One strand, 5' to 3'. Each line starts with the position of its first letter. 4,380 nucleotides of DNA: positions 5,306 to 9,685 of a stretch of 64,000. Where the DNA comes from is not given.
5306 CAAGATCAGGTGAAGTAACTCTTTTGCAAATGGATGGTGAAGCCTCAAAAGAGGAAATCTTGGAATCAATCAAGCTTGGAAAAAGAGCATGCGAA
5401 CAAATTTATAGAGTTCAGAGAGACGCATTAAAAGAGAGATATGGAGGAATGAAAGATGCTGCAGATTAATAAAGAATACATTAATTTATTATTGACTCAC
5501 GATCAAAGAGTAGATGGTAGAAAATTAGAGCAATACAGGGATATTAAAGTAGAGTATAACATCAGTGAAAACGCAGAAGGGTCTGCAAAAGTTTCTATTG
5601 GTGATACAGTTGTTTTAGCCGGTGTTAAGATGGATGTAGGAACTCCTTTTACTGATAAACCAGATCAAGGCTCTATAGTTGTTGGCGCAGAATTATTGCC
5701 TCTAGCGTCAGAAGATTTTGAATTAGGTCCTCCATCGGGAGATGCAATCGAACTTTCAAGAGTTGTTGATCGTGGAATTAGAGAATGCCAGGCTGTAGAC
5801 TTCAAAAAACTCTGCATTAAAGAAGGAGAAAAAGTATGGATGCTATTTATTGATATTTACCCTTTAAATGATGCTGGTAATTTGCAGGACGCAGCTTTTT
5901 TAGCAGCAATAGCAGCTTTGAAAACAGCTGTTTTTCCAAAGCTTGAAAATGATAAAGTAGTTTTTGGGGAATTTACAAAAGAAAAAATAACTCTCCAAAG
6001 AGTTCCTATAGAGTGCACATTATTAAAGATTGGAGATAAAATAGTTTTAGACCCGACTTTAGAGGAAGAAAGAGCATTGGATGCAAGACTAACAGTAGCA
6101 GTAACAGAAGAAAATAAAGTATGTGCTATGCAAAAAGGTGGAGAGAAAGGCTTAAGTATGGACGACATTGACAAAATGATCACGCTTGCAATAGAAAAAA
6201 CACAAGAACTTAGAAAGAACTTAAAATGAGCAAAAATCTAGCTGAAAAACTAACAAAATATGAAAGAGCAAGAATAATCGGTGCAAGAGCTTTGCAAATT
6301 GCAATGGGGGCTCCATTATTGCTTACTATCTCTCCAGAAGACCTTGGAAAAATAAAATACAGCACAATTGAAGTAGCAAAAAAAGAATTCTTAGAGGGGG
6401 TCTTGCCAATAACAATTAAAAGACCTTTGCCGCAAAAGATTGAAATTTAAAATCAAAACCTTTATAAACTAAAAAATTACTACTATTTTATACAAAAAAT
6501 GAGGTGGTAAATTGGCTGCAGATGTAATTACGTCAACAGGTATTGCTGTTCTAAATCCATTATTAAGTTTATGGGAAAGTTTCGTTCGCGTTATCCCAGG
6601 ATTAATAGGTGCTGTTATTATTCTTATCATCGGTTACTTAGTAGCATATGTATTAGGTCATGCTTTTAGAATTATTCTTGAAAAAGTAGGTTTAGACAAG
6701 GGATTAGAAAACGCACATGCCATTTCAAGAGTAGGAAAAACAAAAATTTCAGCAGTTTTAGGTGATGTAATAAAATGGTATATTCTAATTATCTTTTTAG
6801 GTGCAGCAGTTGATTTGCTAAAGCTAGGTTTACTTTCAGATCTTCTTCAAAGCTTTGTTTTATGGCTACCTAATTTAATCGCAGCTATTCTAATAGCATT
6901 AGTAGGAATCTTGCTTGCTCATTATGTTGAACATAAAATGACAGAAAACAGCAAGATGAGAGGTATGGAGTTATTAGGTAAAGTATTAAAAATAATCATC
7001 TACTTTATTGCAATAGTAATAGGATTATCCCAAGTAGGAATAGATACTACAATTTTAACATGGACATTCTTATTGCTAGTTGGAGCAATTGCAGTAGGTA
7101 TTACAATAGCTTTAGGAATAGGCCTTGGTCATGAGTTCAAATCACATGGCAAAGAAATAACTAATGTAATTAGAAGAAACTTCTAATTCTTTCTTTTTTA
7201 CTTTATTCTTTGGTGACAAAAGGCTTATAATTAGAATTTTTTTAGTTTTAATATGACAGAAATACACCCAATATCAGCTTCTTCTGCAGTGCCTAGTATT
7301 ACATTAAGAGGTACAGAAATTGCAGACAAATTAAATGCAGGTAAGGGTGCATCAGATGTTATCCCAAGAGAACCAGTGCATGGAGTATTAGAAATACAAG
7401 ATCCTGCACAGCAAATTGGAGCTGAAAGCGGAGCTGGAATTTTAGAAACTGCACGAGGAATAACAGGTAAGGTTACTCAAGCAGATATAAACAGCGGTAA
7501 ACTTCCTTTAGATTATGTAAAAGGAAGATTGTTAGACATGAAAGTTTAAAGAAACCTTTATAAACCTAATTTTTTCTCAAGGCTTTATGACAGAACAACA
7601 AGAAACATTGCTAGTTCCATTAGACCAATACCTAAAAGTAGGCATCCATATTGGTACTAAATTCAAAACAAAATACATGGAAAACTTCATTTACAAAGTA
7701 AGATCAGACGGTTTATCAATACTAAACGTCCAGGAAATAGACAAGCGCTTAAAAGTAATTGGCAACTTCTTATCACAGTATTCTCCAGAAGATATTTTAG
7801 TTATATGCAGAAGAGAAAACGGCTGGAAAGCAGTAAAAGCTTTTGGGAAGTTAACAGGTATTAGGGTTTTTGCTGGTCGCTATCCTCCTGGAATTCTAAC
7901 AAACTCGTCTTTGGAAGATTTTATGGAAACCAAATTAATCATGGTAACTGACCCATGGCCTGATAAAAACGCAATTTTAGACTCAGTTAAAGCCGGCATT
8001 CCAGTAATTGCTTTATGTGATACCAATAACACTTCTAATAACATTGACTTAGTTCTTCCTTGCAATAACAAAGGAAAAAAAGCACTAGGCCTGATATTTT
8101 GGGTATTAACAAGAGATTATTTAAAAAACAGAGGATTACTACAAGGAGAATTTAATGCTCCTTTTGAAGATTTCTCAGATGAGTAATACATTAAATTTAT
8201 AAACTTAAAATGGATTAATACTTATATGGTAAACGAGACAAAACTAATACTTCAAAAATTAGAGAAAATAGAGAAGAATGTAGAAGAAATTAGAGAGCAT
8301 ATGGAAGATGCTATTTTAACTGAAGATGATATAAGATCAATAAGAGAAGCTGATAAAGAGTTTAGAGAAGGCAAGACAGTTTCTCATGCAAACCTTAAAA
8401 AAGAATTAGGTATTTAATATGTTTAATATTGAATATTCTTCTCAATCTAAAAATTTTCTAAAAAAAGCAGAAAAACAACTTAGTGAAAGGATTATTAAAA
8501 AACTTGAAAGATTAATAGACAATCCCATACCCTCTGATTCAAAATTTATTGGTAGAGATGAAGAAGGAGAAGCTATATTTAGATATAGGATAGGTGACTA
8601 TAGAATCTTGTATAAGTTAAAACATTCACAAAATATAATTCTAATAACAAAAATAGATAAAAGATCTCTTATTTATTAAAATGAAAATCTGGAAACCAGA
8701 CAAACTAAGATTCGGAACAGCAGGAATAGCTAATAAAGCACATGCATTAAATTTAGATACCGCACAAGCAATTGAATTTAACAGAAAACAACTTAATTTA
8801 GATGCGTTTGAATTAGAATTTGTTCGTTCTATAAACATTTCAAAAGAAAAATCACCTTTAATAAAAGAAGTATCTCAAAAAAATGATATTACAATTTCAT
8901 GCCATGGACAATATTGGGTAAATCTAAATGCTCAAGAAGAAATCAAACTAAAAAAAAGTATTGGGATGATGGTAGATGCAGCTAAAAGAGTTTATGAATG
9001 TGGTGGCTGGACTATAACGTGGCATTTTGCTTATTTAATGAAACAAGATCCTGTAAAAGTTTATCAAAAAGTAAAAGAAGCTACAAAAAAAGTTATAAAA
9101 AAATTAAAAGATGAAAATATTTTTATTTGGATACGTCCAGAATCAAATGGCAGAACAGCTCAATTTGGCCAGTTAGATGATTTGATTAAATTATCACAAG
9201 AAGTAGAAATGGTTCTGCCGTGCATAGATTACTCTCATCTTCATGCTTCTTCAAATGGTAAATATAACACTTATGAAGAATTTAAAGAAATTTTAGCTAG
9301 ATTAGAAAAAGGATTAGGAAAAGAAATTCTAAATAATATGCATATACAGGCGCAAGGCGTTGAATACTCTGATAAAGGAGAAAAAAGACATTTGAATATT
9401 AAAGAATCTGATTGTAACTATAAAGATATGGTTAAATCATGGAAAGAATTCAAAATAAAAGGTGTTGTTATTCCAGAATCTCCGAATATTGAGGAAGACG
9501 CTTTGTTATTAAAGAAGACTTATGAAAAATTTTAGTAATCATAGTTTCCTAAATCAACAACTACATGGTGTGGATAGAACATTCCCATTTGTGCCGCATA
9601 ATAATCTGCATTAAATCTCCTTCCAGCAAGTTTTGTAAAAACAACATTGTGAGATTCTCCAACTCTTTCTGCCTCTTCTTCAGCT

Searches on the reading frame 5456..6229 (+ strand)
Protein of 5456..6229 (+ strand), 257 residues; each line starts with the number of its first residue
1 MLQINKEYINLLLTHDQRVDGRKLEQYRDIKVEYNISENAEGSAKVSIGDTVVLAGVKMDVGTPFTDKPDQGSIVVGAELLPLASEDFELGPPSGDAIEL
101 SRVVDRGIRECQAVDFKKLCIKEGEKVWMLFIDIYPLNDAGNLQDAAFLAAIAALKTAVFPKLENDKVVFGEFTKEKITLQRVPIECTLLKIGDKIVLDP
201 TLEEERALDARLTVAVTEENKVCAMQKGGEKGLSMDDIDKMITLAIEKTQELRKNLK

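Call 46: search_protein_families(library=pfam, proteins=[window:5456-6229:+], max_evalue=0.001)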
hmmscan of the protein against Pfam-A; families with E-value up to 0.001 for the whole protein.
window:5456-6229:+ (257 aa): 2 families
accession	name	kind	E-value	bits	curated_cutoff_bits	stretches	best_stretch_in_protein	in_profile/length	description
PF01138.27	RNase_PH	-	8.5e-29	101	25.5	1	26-161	1-130/130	3' exoribonuclease family, domain 1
PF03725.20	RNase_PH_C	-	1.6e-19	70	20.8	1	183-247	2-66/67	3' exoribonuclease family, domain 2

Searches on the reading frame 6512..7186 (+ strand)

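Call 46: search_protein_families(library=pfam, proteins=[window:6512-7186:+], max_evalue=0.001)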
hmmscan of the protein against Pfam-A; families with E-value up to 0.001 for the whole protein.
window:6512-7186:+ (224 aa): 1 family
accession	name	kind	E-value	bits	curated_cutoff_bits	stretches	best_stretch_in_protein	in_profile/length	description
PF05552.17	MS_channel_1st_1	-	2.4e-14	53.4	22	2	15-63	1-49/50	Mechanosensitive ion channel, conserved TM helix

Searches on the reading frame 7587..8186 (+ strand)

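Call 46: search_protein_families(library=pfam, proteins=[window:7587-8186:+], max_evalue=0.001)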
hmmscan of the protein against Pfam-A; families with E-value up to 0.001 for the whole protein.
window:7587-8186:+ (199 aa): 1 family
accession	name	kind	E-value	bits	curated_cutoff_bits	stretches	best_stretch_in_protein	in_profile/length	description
PF00318.25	Ribosomal_S2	-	1.8e-18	67.1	26.1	2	116-176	151-211/216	Ribosomal protein S2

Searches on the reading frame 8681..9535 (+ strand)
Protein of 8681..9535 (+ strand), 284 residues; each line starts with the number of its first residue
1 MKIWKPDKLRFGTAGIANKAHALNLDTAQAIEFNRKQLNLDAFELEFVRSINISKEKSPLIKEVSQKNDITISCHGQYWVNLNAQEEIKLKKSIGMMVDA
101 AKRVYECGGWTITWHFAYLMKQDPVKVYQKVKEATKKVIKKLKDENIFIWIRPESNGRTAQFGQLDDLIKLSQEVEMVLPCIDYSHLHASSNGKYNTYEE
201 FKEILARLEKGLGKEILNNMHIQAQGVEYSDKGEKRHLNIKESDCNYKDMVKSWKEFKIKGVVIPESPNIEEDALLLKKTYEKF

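Call 47: search_protein_families(library=pfam, proteins=[window:8681-9535:+], max_evalue=0.001)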
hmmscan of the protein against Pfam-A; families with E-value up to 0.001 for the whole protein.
window:8681-9535:+ (284 aa): 1 family
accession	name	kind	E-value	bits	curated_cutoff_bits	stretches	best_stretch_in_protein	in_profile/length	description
PF01261.30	AP_endonuc_2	-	1.3e-24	87.7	31.1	1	36-271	5-233/249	Xylose isomerase-like TIM barrel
